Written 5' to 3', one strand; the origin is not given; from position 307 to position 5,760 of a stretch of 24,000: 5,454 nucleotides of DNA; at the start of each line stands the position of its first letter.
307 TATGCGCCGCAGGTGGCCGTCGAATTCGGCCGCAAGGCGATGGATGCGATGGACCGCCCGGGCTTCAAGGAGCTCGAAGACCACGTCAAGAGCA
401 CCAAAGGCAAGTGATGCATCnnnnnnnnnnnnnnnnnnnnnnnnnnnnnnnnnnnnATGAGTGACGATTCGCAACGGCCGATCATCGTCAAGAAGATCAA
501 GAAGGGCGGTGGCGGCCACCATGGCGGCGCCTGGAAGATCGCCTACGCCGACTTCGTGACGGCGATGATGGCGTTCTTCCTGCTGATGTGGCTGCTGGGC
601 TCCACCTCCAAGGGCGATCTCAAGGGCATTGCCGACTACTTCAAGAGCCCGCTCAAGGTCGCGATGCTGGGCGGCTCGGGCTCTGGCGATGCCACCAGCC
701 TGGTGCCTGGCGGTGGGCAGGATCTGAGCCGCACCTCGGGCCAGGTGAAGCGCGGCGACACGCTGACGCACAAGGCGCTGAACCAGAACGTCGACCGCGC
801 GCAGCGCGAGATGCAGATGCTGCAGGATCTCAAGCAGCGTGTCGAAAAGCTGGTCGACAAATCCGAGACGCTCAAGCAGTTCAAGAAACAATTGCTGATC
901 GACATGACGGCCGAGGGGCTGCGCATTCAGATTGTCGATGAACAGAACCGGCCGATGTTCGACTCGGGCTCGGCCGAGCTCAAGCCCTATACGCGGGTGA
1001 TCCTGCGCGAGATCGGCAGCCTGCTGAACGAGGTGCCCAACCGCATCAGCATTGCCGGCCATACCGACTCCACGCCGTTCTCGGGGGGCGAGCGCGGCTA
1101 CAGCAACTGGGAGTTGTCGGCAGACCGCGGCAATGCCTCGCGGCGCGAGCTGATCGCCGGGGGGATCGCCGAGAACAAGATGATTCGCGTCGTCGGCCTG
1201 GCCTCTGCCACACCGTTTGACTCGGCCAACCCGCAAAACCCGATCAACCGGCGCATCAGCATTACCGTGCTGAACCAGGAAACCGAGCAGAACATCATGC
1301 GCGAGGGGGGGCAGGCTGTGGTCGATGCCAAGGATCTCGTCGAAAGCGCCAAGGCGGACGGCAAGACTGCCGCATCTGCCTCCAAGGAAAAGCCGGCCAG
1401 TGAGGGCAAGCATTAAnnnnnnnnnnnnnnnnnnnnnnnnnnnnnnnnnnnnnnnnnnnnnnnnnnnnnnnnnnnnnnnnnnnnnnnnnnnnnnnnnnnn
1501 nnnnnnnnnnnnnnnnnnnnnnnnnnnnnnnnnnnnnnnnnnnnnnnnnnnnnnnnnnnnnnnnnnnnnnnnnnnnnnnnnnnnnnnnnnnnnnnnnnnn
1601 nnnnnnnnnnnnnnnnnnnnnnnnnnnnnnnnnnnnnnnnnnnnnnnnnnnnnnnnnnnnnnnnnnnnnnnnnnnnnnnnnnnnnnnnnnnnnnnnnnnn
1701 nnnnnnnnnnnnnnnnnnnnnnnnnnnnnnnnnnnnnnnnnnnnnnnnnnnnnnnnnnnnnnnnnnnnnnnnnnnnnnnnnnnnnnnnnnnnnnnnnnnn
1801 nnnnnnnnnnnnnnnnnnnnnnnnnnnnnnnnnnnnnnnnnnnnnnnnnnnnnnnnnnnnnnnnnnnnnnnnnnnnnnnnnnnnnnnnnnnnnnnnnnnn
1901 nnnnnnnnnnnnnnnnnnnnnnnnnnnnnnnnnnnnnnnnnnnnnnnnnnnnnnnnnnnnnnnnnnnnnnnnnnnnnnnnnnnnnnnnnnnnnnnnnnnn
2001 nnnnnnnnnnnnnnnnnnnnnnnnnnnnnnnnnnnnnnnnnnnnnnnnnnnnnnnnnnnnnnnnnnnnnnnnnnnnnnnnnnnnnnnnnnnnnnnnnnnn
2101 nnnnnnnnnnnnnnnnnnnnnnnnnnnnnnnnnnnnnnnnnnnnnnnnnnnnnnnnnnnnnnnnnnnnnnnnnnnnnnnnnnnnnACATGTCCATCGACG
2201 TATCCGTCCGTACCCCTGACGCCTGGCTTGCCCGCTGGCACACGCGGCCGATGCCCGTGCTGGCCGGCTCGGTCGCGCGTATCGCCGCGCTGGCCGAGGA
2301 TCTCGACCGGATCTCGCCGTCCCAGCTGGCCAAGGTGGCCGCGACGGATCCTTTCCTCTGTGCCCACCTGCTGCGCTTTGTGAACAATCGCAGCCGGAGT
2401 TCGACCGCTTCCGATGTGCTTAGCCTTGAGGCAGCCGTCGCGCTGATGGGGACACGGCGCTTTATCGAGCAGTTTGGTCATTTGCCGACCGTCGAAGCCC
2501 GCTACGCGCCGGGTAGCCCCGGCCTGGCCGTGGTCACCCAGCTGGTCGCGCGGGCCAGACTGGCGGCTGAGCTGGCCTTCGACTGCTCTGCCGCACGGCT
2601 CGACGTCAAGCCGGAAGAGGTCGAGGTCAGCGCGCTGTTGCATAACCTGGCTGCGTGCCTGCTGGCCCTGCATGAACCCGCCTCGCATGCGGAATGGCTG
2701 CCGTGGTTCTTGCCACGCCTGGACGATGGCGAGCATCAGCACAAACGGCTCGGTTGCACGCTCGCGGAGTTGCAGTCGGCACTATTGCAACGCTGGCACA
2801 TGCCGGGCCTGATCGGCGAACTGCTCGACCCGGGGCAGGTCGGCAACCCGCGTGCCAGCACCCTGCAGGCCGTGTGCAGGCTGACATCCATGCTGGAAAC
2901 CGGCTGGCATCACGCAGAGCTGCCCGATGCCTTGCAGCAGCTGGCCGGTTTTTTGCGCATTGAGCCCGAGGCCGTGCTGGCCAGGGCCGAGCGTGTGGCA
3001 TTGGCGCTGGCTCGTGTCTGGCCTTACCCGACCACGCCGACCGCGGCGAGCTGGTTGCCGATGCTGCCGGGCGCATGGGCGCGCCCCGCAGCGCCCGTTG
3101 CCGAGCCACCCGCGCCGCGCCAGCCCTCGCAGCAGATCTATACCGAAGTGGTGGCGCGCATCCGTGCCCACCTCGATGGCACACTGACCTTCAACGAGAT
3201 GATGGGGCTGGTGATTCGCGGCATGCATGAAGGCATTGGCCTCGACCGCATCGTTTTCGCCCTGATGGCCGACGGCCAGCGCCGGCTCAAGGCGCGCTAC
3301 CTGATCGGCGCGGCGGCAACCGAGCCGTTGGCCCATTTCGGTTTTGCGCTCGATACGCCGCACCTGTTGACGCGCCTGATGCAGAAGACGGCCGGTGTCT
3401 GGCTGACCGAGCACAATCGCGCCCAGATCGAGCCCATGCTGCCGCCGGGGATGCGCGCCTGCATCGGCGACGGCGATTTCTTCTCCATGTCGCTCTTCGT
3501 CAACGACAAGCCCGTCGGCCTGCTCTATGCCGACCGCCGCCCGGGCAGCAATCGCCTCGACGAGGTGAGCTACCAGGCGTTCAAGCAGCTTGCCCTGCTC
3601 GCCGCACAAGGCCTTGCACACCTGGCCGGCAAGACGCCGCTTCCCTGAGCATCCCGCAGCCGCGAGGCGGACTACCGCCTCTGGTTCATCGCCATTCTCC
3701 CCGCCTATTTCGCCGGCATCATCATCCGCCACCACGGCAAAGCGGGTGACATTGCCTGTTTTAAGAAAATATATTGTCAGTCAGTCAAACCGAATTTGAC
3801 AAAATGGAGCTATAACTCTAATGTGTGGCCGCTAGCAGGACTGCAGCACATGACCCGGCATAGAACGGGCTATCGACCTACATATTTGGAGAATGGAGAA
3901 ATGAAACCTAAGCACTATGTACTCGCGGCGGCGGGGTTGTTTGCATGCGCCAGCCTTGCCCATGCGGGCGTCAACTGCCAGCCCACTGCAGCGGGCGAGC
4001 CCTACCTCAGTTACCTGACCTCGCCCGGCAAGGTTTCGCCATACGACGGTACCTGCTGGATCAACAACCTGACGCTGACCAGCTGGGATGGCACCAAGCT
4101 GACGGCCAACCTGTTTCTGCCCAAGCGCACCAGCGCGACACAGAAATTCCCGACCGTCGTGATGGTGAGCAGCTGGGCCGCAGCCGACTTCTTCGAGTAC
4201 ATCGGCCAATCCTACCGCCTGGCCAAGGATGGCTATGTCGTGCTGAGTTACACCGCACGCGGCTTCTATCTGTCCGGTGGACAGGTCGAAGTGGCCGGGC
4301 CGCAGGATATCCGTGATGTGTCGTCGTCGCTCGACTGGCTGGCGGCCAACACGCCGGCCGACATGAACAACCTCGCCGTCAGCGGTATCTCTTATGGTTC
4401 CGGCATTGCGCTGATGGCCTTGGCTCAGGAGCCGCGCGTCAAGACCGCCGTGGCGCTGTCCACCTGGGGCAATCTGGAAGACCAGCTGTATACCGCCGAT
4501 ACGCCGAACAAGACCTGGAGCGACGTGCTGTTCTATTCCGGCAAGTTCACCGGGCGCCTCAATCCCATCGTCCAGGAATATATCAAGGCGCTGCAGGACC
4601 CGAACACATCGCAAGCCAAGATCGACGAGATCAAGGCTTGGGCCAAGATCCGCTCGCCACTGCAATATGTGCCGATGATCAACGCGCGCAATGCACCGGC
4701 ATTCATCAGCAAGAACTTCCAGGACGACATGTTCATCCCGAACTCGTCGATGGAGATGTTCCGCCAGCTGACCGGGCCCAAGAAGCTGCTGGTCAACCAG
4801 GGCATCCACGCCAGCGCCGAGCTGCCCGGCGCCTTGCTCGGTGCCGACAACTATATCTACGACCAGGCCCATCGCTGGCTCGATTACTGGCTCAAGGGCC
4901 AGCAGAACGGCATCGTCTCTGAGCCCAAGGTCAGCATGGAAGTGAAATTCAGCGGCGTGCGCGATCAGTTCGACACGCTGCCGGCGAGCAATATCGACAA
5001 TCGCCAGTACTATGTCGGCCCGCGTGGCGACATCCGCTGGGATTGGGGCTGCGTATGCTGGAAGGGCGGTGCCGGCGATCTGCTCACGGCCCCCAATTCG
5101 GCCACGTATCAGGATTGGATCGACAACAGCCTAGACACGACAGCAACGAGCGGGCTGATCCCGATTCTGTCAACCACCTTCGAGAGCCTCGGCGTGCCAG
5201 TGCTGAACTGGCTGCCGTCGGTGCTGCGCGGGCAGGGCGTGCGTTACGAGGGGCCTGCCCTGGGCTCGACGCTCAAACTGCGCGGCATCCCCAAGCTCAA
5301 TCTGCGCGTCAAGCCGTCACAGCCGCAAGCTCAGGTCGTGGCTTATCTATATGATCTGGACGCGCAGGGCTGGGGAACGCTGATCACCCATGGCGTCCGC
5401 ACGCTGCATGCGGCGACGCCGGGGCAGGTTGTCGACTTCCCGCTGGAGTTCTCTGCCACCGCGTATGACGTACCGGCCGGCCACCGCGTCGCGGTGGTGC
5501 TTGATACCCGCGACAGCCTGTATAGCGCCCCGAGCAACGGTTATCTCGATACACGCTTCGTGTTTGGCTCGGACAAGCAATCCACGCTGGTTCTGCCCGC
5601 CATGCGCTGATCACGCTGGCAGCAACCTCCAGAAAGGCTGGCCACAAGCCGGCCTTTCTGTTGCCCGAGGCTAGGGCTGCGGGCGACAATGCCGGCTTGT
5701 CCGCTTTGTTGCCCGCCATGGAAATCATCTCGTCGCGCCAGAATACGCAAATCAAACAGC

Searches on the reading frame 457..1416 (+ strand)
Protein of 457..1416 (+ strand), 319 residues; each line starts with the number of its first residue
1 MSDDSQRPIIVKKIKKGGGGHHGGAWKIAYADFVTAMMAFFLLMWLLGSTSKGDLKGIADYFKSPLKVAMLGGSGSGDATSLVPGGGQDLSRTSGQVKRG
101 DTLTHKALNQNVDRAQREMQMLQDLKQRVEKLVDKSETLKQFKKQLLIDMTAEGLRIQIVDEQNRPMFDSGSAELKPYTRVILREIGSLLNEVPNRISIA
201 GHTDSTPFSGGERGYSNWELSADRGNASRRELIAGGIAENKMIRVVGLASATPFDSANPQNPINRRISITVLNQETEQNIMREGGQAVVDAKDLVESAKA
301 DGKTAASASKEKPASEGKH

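Call 9: search_protein_families(library=pfam, proteins=[window:457-1416:+], max_evalue=0.001)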
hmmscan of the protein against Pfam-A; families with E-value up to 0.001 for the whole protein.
window:457-1416:+ (319 aa): 2 families
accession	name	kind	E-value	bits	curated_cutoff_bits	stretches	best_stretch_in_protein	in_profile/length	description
PF13677.11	MotB_plug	-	5.1e-20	71.3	24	1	12-66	2-58/58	Membrane MotB of proton-channel complex MotA/MotB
PF00691.25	OmpA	-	1.3e-14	54.8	27.2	1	167-261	1-92/98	OmpA family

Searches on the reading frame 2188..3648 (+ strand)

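Call 9: search_protein_families(library=pfam, proteins=[window:2188-3648:+], max_evalue=0.001)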
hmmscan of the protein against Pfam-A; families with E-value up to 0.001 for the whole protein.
window:2188-3648:+ (486 aa): 1 family
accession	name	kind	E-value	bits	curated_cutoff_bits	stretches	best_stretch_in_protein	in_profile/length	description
PF08668.18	HDOD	-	6e-12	45.9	22.9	1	22-209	1-186/196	HDOD domain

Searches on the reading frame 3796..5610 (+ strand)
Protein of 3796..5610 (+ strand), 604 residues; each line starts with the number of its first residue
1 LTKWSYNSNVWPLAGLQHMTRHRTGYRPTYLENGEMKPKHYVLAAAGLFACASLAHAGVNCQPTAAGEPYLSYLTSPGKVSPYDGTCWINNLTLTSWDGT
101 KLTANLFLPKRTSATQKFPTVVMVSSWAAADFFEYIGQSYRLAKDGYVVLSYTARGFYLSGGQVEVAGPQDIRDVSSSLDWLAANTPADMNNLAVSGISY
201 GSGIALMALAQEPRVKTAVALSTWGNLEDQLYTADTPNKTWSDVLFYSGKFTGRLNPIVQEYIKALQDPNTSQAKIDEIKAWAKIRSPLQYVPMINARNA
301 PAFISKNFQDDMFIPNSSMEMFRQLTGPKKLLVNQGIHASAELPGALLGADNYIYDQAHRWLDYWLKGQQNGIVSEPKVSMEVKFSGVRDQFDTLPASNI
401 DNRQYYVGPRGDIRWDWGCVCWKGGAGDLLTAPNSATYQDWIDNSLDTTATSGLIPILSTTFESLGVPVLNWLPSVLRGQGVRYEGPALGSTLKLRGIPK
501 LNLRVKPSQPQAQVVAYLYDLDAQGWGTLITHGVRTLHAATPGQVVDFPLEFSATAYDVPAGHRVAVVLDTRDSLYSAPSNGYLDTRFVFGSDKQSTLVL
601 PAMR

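Call 9: search_protein_families(library=pfam, proteins=[window:3796-5610:+], max_evalue=0.001)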
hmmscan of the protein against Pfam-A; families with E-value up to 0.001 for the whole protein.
window:3796-5610:+ (604 aa): 6 families
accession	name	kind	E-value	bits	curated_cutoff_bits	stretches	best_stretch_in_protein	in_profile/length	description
PF02129.25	Peptidase_S15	-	1.1e-37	130.6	23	1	98-339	1-261/262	X-Pro dipeptidyl-peptidase (S15 family)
PF08530.16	PepX_C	-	6.8e-30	105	22.5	1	371-582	1-189/217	X-Pro dipeptidyl-peptidase C-terminal non-catalytic domain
PF00326.27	Peptidase_S9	-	8e-06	25.9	22.6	1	167-222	40-96/213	Prolyl oligopeptidase family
PF12146.15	Hydrolase_4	-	1.2e-05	25.1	27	1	139-231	24-117/239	Serine aminopeptidase, S33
PF20434.5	BD-FAE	-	1.5e-05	25.1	26.8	1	106-324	3-214/215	BD-FAE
PF12740.14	PETase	-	1.5e-05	25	28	1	112-226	48-160/263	PET hydrolase-like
